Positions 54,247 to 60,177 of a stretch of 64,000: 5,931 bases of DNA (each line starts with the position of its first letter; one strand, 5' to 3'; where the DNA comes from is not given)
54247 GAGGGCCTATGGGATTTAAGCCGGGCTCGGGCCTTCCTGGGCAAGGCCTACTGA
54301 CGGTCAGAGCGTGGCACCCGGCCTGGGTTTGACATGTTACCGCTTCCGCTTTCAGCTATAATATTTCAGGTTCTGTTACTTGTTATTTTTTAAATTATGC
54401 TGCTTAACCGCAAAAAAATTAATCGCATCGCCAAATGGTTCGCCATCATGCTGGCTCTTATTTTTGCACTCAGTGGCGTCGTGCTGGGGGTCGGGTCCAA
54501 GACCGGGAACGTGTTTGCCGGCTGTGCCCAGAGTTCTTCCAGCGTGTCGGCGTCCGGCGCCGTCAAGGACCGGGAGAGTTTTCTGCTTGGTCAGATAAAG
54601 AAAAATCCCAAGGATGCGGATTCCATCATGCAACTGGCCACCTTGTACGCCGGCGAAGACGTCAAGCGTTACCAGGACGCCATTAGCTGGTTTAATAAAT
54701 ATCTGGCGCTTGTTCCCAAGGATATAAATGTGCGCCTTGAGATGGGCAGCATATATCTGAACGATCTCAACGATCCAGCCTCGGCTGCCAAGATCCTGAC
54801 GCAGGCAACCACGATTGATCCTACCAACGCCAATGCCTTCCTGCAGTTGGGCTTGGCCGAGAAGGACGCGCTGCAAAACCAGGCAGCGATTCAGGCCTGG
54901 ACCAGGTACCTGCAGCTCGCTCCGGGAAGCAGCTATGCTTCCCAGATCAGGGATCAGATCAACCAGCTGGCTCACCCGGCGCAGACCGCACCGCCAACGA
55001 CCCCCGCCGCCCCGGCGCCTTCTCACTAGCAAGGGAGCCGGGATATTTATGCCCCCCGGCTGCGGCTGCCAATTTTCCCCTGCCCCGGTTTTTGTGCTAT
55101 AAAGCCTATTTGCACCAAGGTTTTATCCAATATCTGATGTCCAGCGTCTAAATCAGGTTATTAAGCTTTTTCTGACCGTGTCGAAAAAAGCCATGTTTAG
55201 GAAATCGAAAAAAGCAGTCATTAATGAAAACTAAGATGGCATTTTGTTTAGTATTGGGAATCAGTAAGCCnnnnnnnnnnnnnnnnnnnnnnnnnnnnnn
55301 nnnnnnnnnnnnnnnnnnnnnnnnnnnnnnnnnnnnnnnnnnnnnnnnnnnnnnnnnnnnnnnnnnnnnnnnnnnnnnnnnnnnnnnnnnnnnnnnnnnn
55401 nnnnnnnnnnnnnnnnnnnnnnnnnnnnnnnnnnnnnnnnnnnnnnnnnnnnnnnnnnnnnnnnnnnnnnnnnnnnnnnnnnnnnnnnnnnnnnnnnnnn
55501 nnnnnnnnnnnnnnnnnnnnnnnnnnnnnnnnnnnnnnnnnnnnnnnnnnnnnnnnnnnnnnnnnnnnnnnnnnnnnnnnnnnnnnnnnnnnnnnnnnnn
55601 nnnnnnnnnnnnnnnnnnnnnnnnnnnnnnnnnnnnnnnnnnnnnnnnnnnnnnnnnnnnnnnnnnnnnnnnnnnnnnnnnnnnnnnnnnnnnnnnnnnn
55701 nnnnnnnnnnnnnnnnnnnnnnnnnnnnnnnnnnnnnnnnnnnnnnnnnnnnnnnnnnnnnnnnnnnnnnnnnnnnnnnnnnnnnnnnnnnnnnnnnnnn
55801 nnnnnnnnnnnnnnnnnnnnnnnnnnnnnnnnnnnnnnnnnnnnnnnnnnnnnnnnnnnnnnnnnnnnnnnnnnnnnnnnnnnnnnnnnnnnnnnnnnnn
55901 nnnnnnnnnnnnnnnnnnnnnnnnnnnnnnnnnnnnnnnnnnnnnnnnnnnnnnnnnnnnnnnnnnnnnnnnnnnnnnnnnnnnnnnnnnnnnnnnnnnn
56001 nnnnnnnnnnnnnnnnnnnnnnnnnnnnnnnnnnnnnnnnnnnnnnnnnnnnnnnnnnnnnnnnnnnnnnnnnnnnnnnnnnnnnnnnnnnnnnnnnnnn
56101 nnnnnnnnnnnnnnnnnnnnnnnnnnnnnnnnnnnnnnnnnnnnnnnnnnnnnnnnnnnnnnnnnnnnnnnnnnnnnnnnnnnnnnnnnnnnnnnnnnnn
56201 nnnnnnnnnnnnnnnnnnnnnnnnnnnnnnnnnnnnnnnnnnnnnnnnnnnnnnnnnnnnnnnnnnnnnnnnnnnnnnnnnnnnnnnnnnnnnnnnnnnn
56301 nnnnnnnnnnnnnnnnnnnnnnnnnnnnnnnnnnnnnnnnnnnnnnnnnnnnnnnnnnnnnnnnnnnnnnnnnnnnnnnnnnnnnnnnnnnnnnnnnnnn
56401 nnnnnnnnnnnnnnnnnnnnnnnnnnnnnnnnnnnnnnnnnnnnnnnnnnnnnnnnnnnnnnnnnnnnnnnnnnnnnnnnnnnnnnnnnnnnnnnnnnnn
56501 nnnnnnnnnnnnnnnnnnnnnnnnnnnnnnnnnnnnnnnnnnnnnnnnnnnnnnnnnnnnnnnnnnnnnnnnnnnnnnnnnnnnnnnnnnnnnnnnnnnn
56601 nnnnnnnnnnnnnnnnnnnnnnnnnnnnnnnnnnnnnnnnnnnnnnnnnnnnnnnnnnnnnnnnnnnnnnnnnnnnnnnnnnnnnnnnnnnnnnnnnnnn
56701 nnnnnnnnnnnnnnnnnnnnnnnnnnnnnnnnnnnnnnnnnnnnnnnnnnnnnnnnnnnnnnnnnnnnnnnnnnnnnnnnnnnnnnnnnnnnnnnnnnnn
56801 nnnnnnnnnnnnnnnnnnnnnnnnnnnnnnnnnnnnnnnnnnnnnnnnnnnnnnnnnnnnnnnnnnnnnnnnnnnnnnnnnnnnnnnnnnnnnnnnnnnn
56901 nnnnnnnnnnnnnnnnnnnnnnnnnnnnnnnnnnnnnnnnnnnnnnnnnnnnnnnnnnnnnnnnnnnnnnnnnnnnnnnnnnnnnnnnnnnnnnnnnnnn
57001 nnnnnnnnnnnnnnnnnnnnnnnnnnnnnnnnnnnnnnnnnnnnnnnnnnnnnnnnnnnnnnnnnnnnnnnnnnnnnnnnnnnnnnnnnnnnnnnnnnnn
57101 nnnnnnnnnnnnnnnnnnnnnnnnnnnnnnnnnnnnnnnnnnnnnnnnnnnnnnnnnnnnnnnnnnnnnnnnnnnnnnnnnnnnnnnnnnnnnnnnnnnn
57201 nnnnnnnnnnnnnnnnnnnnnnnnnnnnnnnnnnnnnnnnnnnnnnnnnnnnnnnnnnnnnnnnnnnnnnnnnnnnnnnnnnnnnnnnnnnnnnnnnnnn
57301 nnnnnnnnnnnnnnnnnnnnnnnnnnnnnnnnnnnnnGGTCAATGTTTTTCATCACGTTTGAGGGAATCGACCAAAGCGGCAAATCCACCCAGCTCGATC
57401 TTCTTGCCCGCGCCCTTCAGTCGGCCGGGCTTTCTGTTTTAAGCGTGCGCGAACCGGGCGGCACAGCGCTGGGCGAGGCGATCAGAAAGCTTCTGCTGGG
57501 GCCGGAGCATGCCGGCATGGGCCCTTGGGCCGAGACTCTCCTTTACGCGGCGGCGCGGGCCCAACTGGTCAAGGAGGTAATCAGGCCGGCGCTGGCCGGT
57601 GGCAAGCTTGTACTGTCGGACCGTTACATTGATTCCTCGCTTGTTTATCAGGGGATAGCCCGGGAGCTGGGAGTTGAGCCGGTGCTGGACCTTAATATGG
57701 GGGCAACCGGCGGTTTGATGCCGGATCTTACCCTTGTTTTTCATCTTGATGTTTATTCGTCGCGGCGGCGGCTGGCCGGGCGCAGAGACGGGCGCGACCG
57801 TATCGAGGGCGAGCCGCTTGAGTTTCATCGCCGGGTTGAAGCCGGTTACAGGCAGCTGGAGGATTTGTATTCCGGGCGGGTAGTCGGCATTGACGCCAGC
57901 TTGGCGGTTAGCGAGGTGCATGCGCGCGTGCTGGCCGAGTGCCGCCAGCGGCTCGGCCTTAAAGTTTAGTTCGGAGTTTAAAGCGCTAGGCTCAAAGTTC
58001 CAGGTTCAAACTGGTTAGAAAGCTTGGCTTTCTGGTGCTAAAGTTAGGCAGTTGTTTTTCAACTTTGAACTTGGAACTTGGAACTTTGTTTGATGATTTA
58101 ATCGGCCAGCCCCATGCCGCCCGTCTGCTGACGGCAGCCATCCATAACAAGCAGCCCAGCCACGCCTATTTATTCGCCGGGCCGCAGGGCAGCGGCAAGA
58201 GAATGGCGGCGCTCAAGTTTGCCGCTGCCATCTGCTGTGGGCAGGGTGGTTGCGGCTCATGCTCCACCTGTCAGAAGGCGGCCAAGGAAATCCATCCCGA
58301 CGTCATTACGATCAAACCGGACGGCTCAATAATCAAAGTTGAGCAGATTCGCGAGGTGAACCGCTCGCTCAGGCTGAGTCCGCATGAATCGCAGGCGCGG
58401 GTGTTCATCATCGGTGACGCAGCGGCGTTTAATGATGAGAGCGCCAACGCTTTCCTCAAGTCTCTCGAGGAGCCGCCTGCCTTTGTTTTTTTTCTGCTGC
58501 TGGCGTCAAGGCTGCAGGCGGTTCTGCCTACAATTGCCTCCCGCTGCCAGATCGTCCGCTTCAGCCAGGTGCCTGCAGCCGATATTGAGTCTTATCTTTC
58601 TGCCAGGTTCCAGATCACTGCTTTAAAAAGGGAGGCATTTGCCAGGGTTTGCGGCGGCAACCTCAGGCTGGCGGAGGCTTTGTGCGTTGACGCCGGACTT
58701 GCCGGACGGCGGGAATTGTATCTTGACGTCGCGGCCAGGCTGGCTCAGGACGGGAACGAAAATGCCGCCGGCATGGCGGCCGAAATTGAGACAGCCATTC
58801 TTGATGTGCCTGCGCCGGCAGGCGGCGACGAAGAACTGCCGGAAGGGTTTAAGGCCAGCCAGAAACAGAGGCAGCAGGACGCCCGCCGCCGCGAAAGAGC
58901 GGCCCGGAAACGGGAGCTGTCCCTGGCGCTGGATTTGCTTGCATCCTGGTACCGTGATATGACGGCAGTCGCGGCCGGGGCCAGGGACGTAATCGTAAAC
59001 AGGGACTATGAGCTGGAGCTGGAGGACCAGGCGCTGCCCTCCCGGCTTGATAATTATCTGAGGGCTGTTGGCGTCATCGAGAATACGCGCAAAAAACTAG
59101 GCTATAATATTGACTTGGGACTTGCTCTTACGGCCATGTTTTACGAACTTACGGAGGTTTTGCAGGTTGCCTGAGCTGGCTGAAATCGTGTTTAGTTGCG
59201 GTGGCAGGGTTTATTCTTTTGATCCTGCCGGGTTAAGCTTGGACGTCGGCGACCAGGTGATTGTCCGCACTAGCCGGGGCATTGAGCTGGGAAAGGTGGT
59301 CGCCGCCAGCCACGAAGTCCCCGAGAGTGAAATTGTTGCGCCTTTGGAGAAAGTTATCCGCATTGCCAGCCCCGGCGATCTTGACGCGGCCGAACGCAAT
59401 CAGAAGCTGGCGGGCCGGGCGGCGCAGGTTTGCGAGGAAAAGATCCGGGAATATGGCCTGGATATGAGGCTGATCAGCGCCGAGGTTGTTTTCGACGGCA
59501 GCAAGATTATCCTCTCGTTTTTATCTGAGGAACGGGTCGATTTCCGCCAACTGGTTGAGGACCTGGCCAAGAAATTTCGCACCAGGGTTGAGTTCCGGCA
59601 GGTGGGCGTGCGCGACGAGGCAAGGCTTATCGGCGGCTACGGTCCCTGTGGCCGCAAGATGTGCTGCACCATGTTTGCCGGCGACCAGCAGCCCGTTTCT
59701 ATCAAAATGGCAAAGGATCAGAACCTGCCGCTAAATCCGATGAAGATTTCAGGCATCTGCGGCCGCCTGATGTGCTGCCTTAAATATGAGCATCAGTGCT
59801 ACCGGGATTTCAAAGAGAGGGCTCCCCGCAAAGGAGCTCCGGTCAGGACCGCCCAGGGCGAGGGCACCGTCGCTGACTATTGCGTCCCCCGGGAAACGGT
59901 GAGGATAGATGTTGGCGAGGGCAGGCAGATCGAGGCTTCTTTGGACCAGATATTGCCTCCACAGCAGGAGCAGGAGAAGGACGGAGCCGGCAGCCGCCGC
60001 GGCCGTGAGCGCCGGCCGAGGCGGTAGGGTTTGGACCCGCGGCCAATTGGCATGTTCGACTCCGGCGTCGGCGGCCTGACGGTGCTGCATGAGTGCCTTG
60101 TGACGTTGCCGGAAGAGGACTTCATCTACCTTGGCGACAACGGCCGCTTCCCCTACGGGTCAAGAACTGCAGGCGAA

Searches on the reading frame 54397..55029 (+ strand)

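Call 18: search_protein_families(library=pfam, proteins=[window:54397-55029:+], max_evalue=0.0001)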
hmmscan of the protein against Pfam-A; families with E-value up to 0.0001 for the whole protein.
window:54397-55029:+ (210 aa): 8 families
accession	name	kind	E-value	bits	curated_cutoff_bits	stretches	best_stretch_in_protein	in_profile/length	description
PF13428.12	TPR_14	-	3.2e-08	33.9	23.5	0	80-117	5-42/44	Tetratricopeptide repeat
PF23914.1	TPR_CcmH_CycH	-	3.6e-08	33.9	42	1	66-177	42-153/158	Cytochrome c-type biogenesis protein H TPR domain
PF13431.12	TPR_17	-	8.7e-08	32.3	24.4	0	135-165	3-33/34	Tetratricopeptide repeat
PF14559.12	TPR_19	-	3.3e-07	31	25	0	125-181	5-61/68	Tetratricopeptide repeat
PF13414.12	TPR_11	-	2.6e-06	27.5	26.8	0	134-154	17-37/42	TPR repeat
PF07719.23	TPR_2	-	4.4e-06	26.8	27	0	90-109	15-34/34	Tetratricopeptide repeat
PF13371.12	TPR_9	-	7.7e-06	26.3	35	0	125-189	9-73/73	Tetratricopeptide repeat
PF13432.12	TPR_16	-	2.1e-05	25.3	32.7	0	78-109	33-64/65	Tetratricopeptide repeat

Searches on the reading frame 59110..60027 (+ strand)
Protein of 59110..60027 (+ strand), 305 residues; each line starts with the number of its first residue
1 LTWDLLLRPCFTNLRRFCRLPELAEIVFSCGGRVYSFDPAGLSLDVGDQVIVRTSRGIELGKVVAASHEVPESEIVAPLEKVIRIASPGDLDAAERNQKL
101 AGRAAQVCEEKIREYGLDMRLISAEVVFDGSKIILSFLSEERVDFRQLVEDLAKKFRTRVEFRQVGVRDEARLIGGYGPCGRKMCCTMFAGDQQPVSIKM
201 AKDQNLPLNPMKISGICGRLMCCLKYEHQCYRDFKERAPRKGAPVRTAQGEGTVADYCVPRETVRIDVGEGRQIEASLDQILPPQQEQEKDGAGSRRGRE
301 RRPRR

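Call 19: search_protein_families(library=pfam, proteins=[window:59110-60027:+], max_evalue=0.0001)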
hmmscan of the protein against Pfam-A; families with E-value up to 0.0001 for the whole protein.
window:59110-60027:+ (305 aa): 1 family
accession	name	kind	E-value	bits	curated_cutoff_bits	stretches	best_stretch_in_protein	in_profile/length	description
PF04468.17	PSP1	-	3.2e-29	101.5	27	1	81-165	2-86/86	PSP1 C-terminal conserved region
